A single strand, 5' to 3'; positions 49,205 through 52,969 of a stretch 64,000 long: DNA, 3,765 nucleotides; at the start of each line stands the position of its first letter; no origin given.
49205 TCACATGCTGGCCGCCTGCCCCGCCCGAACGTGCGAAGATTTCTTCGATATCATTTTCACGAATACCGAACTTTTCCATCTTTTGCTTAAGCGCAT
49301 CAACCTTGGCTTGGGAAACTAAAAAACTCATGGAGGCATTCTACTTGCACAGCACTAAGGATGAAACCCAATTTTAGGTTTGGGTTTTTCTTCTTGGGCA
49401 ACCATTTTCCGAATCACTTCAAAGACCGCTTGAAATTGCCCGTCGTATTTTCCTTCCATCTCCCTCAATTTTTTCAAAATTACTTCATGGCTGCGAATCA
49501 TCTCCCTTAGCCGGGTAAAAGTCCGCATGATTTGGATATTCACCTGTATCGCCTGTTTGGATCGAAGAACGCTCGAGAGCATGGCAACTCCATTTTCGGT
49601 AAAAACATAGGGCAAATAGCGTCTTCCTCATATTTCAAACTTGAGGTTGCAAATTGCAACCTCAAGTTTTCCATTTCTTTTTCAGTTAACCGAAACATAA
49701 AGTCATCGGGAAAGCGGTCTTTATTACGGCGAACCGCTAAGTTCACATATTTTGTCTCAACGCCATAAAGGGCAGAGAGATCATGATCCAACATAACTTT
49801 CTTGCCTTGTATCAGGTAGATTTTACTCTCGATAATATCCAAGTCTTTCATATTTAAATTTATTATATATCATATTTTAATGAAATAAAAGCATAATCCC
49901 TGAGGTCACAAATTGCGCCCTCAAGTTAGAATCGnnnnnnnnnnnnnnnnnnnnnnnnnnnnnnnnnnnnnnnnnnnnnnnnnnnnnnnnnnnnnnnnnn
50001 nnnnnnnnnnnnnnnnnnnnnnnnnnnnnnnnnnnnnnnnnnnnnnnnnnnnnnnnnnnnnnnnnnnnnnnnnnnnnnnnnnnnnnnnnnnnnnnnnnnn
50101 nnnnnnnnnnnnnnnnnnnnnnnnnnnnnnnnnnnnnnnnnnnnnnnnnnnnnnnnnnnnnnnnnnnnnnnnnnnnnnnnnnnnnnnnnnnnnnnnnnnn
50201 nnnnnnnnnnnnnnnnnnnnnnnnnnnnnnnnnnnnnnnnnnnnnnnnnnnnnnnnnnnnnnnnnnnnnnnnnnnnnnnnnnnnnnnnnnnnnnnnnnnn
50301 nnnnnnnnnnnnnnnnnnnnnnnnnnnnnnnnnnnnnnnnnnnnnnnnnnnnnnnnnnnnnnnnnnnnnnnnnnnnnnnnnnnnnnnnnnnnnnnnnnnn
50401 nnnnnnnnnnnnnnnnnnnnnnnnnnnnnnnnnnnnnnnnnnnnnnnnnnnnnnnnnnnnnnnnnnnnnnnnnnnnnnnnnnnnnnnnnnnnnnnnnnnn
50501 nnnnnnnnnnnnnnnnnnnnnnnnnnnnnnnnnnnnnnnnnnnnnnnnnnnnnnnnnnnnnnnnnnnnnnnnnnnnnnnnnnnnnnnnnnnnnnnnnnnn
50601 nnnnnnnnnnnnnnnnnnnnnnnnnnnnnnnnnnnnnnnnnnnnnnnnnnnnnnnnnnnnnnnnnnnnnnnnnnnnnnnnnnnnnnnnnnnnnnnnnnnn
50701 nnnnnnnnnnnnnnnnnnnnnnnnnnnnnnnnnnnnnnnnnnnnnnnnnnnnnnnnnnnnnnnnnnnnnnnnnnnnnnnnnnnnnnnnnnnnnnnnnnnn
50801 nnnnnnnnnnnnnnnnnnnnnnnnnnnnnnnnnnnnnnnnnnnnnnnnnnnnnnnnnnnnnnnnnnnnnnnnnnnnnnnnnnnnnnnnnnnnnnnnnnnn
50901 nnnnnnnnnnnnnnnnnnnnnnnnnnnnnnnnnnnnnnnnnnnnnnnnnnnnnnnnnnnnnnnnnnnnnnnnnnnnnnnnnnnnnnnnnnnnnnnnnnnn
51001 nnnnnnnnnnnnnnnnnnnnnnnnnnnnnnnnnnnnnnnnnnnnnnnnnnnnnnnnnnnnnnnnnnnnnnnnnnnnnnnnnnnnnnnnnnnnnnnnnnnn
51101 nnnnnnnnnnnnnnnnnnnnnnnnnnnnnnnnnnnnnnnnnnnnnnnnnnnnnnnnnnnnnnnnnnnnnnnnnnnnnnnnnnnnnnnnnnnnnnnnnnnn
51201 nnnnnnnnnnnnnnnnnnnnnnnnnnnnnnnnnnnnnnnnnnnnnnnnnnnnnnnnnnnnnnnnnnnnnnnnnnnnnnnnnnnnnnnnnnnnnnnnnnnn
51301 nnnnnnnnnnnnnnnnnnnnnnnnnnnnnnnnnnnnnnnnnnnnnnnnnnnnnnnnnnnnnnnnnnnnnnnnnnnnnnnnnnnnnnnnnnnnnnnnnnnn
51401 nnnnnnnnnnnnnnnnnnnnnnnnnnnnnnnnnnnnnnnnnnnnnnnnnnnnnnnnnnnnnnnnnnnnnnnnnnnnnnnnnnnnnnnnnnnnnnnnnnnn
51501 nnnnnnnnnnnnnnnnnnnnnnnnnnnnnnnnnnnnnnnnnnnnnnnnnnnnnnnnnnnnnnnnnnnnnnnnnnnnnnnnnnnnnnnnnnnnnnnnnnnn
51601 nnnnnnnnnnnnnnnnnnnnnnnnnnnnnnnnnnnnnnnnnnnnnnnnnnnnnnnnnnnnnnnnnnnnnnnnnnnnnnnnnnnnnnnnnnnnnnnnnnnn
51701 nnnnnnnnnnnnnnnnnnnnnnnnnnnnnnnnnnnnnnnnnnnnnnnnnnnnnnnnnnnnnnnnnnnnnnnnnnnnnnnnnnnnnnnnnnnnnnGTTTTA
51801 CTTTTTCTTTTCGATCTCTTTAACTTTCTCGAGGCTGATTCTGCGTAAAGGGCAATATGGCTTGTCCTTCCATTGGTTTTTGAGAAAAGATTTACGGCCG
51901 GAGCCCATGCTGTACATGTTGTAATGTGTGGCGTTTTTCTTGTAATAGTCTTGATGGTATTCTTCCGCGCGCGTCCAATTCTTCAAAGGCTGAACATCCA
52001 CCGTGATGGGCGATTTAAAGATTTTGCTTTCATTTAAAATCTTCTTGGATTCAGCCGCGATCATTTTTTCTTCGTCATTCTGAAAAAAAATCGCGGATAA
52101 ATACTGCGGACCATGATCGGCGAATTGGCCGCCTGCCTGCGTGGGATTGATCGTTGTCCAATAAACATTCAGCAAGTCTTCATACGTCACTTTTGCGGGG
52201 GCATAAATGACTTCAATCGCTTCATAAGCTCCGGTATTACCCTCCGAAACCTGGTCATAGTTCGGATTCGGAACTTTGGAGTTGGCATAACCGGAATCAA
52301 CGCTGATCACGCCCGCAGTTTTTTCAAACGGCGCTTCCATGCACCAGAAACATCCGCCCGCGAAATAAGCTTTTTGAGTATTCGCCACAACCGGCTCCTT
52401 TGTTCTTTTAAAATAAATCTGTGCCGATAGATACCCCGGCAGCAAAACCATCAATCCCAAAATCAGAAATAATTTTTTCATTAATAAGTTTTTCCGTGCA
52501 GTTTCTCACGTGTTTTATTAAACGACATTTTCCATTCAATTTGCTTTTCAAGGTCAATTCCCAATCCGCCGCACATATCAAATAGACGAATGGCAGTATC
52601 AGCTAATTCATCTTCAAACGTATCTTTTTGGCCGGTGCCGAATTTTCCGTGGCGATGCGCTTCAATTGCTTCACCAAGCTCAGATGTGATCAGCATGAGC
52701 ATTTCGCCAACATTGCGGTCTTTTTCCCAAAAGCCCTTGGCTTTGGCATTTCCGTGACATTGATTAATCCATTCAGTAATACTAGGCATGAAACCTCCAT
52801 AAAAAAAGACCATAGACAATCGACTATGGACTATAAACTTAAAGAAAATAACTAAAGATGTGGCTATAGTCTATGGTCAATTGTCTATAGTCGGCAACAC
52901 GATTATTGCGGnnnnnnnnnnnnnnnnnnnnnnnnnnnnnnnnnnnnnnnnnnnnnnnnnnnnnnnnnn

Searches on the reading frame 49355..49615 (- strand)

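Call 84: search_protein_families(library=pfam, proteins=[window:49355-49615:-], max_evalue=0.01)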
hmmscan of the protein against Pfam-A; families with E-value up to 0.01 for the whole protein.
window:49355-49615:- (86 aa): 1 family
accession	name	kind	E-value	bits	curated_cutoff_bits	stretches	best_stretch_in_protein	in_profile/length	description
PF10543.14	ORF6N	-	0.0049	17.6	27.8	0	1-16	71-86/86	ORF6N domain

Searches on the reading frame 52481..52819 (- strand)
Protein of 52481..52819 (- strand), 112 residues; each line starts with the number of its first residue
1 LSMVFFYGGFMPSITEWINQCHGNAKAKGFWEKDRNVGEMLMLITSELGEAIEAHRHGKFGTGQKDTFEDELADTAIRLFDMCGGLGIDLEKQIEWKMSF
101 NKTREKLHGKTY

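Call 84: search_protein_families(library=pfam, proteins=[window:52481-52819:-], max_evalue=0.01)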
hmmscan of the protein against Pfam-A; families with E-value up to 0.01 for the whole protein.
window:52481-52819:- (112 aa): 1 family
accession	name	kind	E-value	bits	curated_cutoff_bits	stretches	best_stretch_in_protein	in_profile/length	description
PF12643.12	MazG-like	-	0.004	17.8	27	1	59-104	28-69/85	MazG-like family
